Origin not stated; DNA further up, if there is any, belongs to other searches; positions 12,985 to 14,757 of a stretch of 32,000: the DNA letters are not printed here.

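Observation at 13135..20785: Etf-coupled FAD-oxidase / SDR / FGGY-kinase / SurE operon: candidate uncharacterised anaerobic catabolic system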

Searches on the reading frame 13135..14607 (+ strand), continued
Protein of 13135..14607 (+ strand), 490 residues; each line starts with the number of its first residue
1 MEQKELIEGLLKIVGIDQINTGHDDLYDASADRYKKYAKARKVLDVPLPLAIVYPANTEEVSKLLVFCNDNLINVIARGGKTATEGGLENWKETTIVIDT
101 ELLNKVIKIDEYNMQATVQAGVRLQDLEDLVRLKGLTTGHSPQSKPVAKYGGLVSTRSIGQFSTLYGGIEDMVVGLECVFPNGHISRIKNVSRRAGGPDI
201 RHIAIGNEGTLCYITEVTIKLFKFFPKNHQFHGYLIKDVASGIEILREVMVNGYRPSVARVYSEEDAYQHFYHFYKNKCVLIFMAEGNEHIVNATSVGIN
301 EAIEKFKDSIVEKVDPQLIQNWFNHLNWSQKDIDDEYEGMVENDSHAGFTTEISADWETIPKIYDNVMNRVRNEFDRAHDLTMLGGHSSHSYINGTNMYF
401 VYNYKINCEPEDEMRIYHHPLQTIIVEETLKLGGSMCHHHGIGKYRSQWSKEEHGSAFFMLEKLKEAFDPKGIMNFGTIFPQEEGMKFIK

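Call 61: predict_structure(alignment_id=A1)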
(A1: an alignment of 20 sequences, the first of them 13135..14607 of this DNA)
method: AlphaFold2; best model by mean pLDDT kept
length: 490 residues; sequences in the alignment: 20
mean_pLDDT: 63.1   pTM: 0.55
mean pLDDT of the five models: 63.1, 60.7, 57.4, 57.2, 56.7
residues with pLDDT >= 90: 55; 70-90: 153; 50-70: 120; < 50: 162
segments of 3 or more residues with pLDDT < 50: 34-43, 81-89, 140-171, 193-208, 326-349, 377-379, 385-396, 401-418, 437-449, 454-458, 468-481, 488-490
pLDDT, mean of each block of 10 residues (from residue 1): 88 95 80 45 64 91 87 73 45 78 87 79 71 66 38 29 37 66 70 43 41 71 70 89 84 70 63 75 80 89 94 85 48 38 41 64 79 60 44 44 38 38 67 55 41 50 51 43 48
secondary structure, 60 per line:
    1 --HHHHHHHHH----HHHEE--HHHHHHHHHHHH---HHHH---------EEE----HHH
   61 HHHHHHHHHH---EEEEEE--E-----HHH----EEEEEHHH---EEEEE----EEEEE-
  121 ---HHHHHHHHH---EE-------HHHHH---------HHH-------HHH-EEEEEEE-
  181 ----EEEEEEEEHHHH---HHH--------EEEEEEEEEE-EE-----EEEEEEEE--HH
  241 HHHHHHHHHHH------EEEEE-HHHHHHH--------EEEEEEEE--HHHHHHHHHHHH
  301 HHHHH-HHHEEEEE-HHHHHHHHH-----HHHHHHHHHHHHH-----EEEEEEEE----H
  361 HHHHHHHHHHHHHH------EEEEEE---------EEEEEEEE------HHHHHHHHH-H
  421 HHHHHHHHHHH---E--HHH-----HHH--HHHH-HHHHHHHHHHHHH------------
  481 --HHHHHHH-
elements in order: H3-11 H23-34 H38-41 E51-53 H58-70 E74-79 E95-99 E106-110 E115-119 H124-132 H145-149 E173-179 E185-192 H193-196 E211-220 E229-236 H239-251 E258-262 H264-270 E279-286 H289-305 E310-314 H316-324 H330-342 E348-355 H360-374 E381-386 E396-403 H410-418 H420-431 H451-454 H456-468 H483-489

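Call 62: search_protein_families(library=ncbifam, proteins=[L084:14258-15598:-, L084:15643-17148:-, L087:1295-2674:-, L085:6599-8068:+, L087:4133-5497:+, L081:12162-13571:+, L081:15332-15907:-], max_evalue=1e-10)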
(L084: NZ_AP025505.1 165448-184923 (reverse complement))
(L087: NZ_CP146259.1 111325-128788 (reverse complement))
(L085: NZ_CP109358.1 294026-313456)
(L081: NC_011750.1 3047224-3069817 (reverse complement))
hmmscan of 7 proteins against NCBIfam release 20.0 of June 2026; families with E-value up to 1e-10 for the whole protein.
L084:14258-15598:- (446 aa): 9 families
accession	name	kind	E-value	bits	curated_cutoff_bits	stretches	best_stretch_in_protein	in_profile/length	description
NF008909.0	PRK12273.1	subfamily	7.5e-104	348.2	510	1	1-434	3-434/474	aspartate ammonia-lyase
TIGR00979.1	fumC_II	equivalog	2.2e-77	260.8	664.75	1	3-439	1-435/458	class II fumarate hydratase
TIGR00839.1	aspA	equivalog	7.6e-76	255.9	681.2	1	4-430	1-425/468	aspartate ammonia-lyase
NF011092.0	PRK14515.1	subfamily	1.1e-70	238.9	876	1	3-431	11-435/479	aspartate ammonia-lyase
NF009089.0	PRK12425.1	equivalog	3e-67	227.4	840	1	4-431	3-427/464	class II fumarate hydratase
TIGR02426.1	protocat_pcaB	equivalog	7.4e-19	67.9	355.75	1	141-342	97-288/338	3-carboxy-cis,cis-muconate cycloisomerase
TIGR00928.1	purB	equivalog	8.4e-16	57.8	326.2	1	143-333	97-281/436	adenylosuccinate lyase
NF004631.0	PRK05975.1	equivalog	1.1e-14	54.2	371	1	139-342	104-295/352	3-carboxy-cis,cis-muconate cycloisomerase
NF006554.0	PRK09053.1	equivalog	1.3e-13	50.6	595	1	142-342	108-301/453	3-carboxy-cis,cis-muconate cycloisomerase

L084:15643-17148:- (501 aa): 39 families (the best 25 are shown)
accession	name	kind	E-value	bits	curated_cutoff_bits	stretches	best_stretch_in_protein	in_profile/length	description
TIGR01804.1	BADH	equivalog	2.2e-144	481.5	668.6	1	23-492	1-467/467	betaine-aldehyde dehydrogenase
NF009725.0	PRK13252.1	equivalog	4e-144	480.7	593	1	18-498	5-481/488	betaine-aldehyde dehydrogenase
TIGR02299.1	HpaE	equivalog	1.6e-130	436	638.35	1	21-498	2-478/488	5-carboxymethyl-2-hydroxymuconate semialdehyde dehydrogenase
NF050026.1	AcaldDHExaC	equivalog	6.9e-130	434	900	1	19-500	15-497/503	acetaldehyde dehydrogenase ExaC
NF010000.0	PRK13473.1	subfamily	8.6e-124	413.7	615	1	20-495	3-471/475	aminobutyraldehyde dehydrogenase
NF007352.0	PRK09847.1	equivalog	4.4e-122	408.1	850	1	16-496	16-491/495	aldehyde dehydrogenase PuuC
NF045736.1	PaDhStyDRhodo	equivalog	2.4e-121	405.6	800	1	21-495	4-476/479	phenylacetaldehyde dehydrogenase StyD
NF045735.1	PaDhStyDPseudo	equivalog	1.5e-116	389.9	850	1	20-498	3-483/483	phenylacetaldehyde dehydrogenase StyD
NF042993.1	AlphKGSA_gudD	equivalog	3.6e-109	365.7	770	1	20-496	4-480/481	alpha-ketoglutaric semialdehyde dehydrogenase GucD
TIGR01780.1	SSADH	subfamily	7.9e-106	354.6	646.35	1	39-492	1-448/448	succinate-semialdehyde dehydrogenase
TIGR03216.1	OH_muco_semi_DH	equivalog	2.2e-105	353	693.25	1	21-496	2-479/481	2-hydroxymuconic semialdehyde dehydrogenase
NF052305.1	DioxValDhHalo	equivalog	5.9e-104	348.6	750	1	17-496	2-481/483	2,5-dioxovalerate dehydrogenase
NF002852.0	PRK03137.1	subfamily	1.9e-100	337.1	648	1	4-478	21-494/514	L-glutamate gamma-semialdehyde dehydrogenase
NF040648.1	lactal_redase_Meth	equivalog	6.4e-98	328.8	650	1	23-495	2-461/463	lactaldehyde dehydrogenase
TIGR03374.1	ABALDH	equivalog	4.4e-97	325.8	909.3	1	21-495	3-470/472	aminobutyraldehyde dehydrogenase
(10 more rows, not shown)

L087:1295-2674:- (459 aa): 10 families
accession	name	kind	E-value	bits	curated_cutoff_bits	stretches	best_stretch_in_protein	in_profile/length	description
NF008909.0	PRK12273.1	subfamily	3.2e-145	484.6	510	1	13-442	4-433/474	aspartate ammonia-lyase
TIGR00839.1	aspA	equivalog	2.6e-127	425.6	681.2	1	15-437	1-423/468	aspartate ammonia-lyase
TIGR00979.1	fumC_II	equivalog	4.5e-107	358.7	664.75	1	14-442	1-428/458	class II fumarate hydratase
NF011092.0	PRK14515.1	subfamily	8.6e-105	351.3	876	1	14-438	11-433/479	aspartate ammonia-lyase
NF009089.0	PRK12425.1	equivalog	9e-83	278.6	840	1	15-445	3-431/464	class II fumarate hydratase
TIGR00838.1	argH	equivalog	3.2e-14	52.8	279.5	1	145-415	100-360/455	argininosuccinate lyase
TIGR00928.1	purB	equivalog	1.6e-13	50.3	326.2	1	151-345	96-284/436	adenylosuccinate lyase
TIGR02426.1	protocat_pcaB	equivalog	1.8e-13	50.1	355.75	1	151-350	98-287/338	3-carboxy-cis,cis-muconate cycloisomerase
NF006554.0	PRK09053.1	equivalog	9.5e-13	47.7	595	1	151-352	108-302/453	3-carboxy-cis,cis-muconate cycloisomerase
NF004631.0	PRK05975.1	equivalog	1.3e-11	44.1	371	1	145-346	101-290/352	3-carboxy-cis,cis-muconate cycloisomerase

L085:6599-8068:+ (489 aa): 39 families (the best 25 are shown)
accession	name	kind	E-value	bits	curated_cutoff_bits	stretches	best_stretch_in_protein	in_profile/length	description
TIGR01780.1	SSADH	subfamily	7.8e-169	562.3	646.35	1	33-479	1-447/448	succinate-semialdehyde dehydrogenase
NF008415.0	PRK11241.1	equivalog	1.5e-156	521.9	828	1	16-484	13-480/482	NADP-dependent succinate-semialdehyde dehydrogenase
NF010000.0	PRK13473.1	subfamily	5.1e-118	394.7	615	1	15-482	4-470/475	aminobutyraldehyde dehydrogenase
TIGR01804.1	BADH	equivalog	7.2e-118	394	668.6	1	17-478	1-465/467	betaine-aldehyde dehydrogenase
NF009725.0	PRK13252.1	equivalog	1.2e-115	386.8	593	1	13-485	6-480/488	betaine-aldehyde dehydrogenase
NF045735.1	PaDhStyDPseudo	equivalog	2.9e-113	379.1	850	1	15-483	4-480/483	phenylacetaldehyde dehydrogenase StyD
TIGR02299.1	HpaE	equivalog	1.8e-111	373.2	638.35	1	16-484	3-476/488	5-carboxymethyl-2-hydroxymuconate semialdehyde dehydrogenase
NF006916.0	PRK09407.1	equivalog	3.1e-111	372.6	521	1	23-484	28-492/526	succinic semialdehyde dehydrogenase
NF007497.0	PRK10090.1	equivalog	7e-111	371.3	500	1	14-482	7-475/480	aldehyde dehydrogenase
NF006915.0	PRK09406.1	equivalog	4.1e-108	362.2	730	1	33-479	5-451/457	NADP-dependent succinic semialdehyde dehydrogenase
NF042989.1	AldDh_AldH_Clos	equivalog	2.2e-102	343.1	800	1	33-479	5-452/458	aldehyde dehydrogenase AldH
NF045736.1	PaDhStyDRhodo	equivalog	2.8e-101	339.4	800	1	14-481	3-474/479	phenylacetaldehyde dehydrogenase StyD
TIGR03216.1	OH_muco_semi_DH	equivalog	3e-101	339.4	693.25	1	17-484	4-479/481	2-hydroxymuconic semialdehyde dehydrogenase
NF052305.1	DioxValDhHalo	equivalog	7.2e-100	335.1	750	1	15-476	6-473/483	2,5-dioxovalerate dehydrogenase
NF040792.1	glyc_ald_dh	equivalog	7.1e-96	322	760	1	16-485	3-474/488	D-glyceraldehyde dehydrogenase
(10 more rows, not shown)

L087:4133-5497:+ (454 aa): 17 families
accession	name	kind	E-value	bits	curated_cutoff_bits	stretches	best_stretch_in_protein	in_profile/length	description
TIGR00895.1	2A0115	subfamily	4.4e-55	187.2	418.55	1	10-391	7-393/398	aromatic acid/H+ symport family MFS transporter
TIGR00898.1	2A0119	subfamily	2.4e-46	158.6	550.75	1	57-433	128-505/506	cation transport protein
TIGR00879.1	SP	subfamily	1.3e-44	152.7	237.8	1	29-433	66-509/510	sugar porter family MFS transporter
NF052357.1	GlucTporGlcPStph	equivalog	4.9e-36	124.5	750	1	32-433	19-432/445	glucose transporter GlcP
NF008586.0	PRK11551.1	equivalog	3.8e-29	101.9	410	1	24-420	19-393/406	3-(3-hydroxy-phenyl)propionate transporter MhpT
TIGR00891.1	2A0112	subfamily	7.9e-29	100.9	552.9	1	25-389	17-381/405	sialate:H+ symport family MFS transporter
NF053517.1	HbztTptrPcaK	equivalog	1.1e-28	100.4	770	1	9-420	8-423/437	4-hydroxybenzoate transporter PcaK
NF007484.0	PRK10077.1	equivalog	1.5e-24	86.7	608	1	50-434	50-468/480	D-xylose transporter XylE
TIGR00887.1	2A0109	equivalog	1.6e-22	80.1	610.3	1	16-168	12-175/502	phosphate:H+ symporter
NF003024.0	PRK03893.1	subfamily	4e-21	75.4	604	1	29-263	30-263/497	sialate:H+ symport family MFS transporter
TIGR00883.1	2A0106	subfamily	7.3e-21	74.7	443.45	1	70-410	50-392/400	metabolite/H+ symporter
TIGR00893.1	2A0114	subfamily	2.2e-19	69.7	395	1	39-420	13-396/399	D-galactonate transporter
TIGR01299.1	synapt_SV2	subfamily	6.2e-17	60.7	637.3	1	28-222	175-380/742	synaptic vesicle protein SV2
NF008963.0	PRK12307.1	equivalog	1e-14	54.6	637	1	30-409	28-394/426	MFS transporter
NF007927.0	PRK10642.1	equivalog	6.8e-13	48.2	544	1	69-431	80-446/500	glycine betaine/L-proline transporter ProP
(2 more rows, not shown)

L081:12162-13571:+ (469 aa): 15 families
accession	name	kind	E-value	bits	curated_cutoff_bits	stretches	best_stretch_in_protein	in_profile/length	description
TIGR00895.1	2A0115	subfamily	2.2e-53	181.7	418.55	1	34-413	8-393/398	aromatic acid/H+ symport family MFS transporter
TIGR00879.1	SP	subfamily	1.2e-41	142.9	237.8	1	53-453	67-507/510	sugar porter family MFS transporter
TIGR00898.1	2A0119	subfamily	1.2e-39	136.5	550.75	1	86-453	134-503/506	cation transport protein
TIGR00891.1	2A0112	subfamily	8.9e-29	100.7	552.9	1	43-411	12-381/405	sialate:H+ symport family MFS transporter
NF008586.0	PRK11551.1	equivalog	2.4e-27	96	410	1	47-434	19-383/406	3-(3-hydroxy-phenyl)propionate transporter MhpT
NF052357.1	GlucTporGlcPStph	equivalog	8.6e-25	87.4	750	1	53-450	17-427/445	glucose transporter GlcP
NF053517.1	HbztTptrPcaK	equivalog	7.3e-23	81.2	770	1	32-429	8-416/437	4-hydroxybenzoate transporter PcaK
NF003024.0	PRK03893.1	subfamily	6.9e-20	71.3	604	1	44-234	24-210/497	sialate:H+ symport family MFS transporter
NF007484.0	PRK10077.1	equivalog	2.5e-18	66.2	608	1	73-450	50-462/480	D-xylose transporter XylE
TIGR00893.1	2A0114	subfamily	2.7e-17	62.8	395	1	62-443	13-397/399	D-galactonate transporter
TIGR00880.1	2_A_01_02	superfamily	2.5e-16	60.1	131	1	85-215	6-133/141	multidrug resistance protein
TIGR01299.1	synapt_SV2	subfamily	4.3e-16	58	637.3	1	51-240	175-375/742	synaptic vesicle protein SV2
TIGR00887.1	2A0109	equivalog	8.1e-16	58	610.3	1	71-184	49-168/502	phosphate:H+ symporter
TIGR00883.1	2A0106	subfamily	2.4e-14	53.2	443.45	1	92-426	49-386/400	metabolite/H+ symporter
NF008963.0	PRK12307.1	equivalog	3.2e-14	52.9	637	1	52-434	27-397/426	MFS transporter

L081:15332-15907:- (191 aa): 0 families

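Call 64: fold_search(model_id=the predicted structure, library=pdb)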
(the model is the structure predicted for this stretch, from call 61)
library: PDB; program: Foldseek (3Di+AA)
matches with E <= 10: 870; with E <= 0.001: 313
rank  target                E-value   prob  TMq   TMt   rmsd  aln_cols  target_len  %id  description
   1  4bca_B                2.4e-27  1.00  0.66  0.60   6.7       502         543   25  MAMMALIAN ALKYLDIHYDROXYACETONEPHOSPHATE SYNTHASE: Tyr578Phe mutant (released 2012-11-07)
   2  5ae2_B                1.1e-26  1.00  0.66  0.60   6.5       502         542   24  Ether Lipid-Generating Enzyme AGPS in complex with inhibitor 1e (released 2015-09-09)
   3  4bby_D                1.5e-26  1.00  0.58  0.53   6.8       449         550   27  MAMMALIAN ALKYLDIHYDROXYACETONEPHOSPHATE SYNTHASE: WILD-TYPE (released 2012-11-07)
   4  5ae1_B                1.6e-26  1.00  0.66  0.61   6.6       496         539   25  Ether Lipid-Generating Enzyme AGPS in complex with inhibitor ZINC69435460 (released 2015-09-09)
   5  5ae3_B                1.6e-26  1.00  0.66  0.61   6.6       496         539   26  Ether Lipid-Generating Enzyme AGPS in complex with antimycin A (released 2015-09-09)
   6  9qit_A                2.9e-26  1.00  0.61  0.65   7.0       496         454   21  Crystal structure of a D-lactate dehydrogenase in complex with D-lactate from Porcellio dilatatus (released 2025-12-03)
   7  5ae2_A                3.9e-26  1.00  0.65  0.58   6.7       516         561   23  Ether Lipid-Generating Enzyme AGPS in complex with inhibitor 1e (released 2015-09-09)
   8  4bc9_B                4.4e-26  1.00  0.57  0.52   7.0       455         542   27  MAMMALIAN ALKYLDIHYDROXYACETONEPHOSPHATE SYNTHASE: WILD-TYPE, ADDUCT WITH CYANOETHYL (released 2012-11-07)
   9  5ae1_C                5.0e-26  1.00  0.58  0.52   6.8       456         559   26  Ether Lipid-Generating Enzyme AGPS in complex with inhibitor ZINC69435460 (released 2015-09-09)
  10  4bby_A                5.9e-26  1.00  0.65  0.59   6.6       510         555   24  MAMMALIAN ALKYLDIHYDROXYACETONEPHOSPHATE SYNTHASE: WILD-TYPE (released 2012-11-07)
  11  6gou_C                6.3e-26  1.00  0.67  0.62   6.4       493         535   25  Development of Alkyl Glycerone Phosphate Synthase Inhibitors: Complex with Inhibitor 2I (released 2019-01-02)
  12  5ae3_A                7.5e-26  1.00  0.67  0.61   6.4       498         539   25  Ether Lipid-Generating Enzyme AGPS in complex with antimycin A (released 2015-09-09)
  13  4bby_C                7.5e-26  1.00  0.67  0.60   6.4       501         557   25  MAMMALIAN ALKYLDIHYDROXYACETONEPHOSPHATE SYNTHASE: WILD-TYPE (released 2012-11-07)
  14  4bc7_A                7.5e-26  1.00  0.66  0.59   6.6       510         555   23  MAMMALIAN ALKYLDIHYDROXYACETONEPHOSPHATE SYNTHASE: Arg419His mutant (released 2012-11-07)
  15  5ae3_C                9.0e-26  1.00  0.66  0.60   6.5       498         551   25  Ether Lipid-Generating Enzyme AGPS in complex with antimycin A (released 2015-09-09)
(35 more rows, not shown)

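Call 66: search_dna_similar(query=window:13135-14607:+, collection=plasmids, mode=protein, max_rows=60, max_evalue=1e-100)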
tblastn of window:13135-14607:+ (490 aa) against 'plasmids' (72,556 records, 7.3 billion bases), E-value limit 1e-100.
Records with a match: 30; places in all: 31; records where one place covers at least 80% of the query: 30.
Best place of each record, by identity: 60-80% 10; <60% 20.
By first word of the organism name: Streptomyces 17; Enterococcus 6; Escherichia 3; Ilyobacter 1; Bacillus 1; Priestia 1; Vibrio 1.
By predicted mobility (MOB-suite, as given by PLSDB): non-mobilizable 25; mobilizable 4; conjugative 1.
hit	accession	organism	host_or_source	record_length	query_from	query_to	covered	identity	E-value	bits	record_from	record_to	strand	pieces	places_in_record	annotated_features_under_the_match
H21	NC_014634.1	Ilyobacter polytropus DSM 2926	marine mud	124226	1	487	99%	75.0%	0e+0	760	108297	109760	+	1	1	FAD-binding oxidoreductase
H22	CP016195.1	Bacillus thuringiensis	organism,soil sample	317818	1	490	100%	73.5%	0e+0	747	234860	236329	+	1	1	FAD-linked oxidoreductase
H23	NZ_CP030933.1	Enterococcus gilvus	cow,milk,milk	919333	3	490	100%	73.0%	0e+0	746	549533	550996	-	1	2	FAD-binding oxidoreductase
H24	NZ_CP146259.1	Priestia megaterium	Nicotiana tabacum L.,Cell ...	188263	3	490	100%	73.0%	0e+0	732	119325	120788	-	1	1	FAD-binding oxidoreductase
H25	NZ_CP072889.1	Enterococcus raffinosus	stream/river surface water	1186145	3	490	100%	72.7%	0e+0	747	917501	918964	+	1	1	record has no annotation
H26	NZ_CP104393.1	Enterococcus raffinosus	fermented food (Meju)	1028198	3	490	100%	72.7%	0e+0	747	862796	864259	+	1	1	record has no annotation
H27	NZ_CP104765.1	Enterococcus raffinosus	Homo sapiens,urine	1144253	3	490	100%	72.7%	0e+0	747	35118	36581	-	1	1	record has no annotation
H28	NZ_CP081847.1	Enterococcus raffinosus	Homo sapiens,feces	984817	3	490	100%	72.5%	0e+0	747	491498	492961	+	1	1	FAD-binding oxidoreductase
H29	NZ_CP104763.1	Enterococcus raffinosus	-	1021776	3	490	100%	72.5%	0e+0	747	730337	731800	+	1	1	record has no annotation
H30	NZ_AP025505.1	Vibrio pelagius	-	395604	1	490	100%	68.5%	0e+0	677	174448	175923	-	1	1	FAD-binding oxidoreductase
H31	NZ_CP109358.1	Streptomyces sp. NBC_01562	-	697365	1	481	98%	57.6%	0e+0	577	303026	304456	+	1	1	FAD-binding oxidoreductase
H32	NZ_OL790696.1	Escherichia coli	-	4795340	1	484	99%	55.7%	3e-172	544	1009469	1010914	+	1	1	none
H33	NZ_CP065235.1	Streptomyces clavuligerus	cell culture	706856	1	483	99%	55.8%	9e-172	543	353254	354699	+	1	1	FAD-binding oxidoreductase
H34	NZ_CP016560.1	Streptomyces clavuligerus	-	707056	1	483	99%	55.8%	9e-172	543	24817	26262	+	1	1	FAD-binding oxidoreductase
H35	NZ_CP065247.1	Streptomyces clavuligerus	cell culture,lab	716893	1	483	99%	55.8%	9e-172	543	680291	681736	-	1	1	FAD-binding oxidoreductase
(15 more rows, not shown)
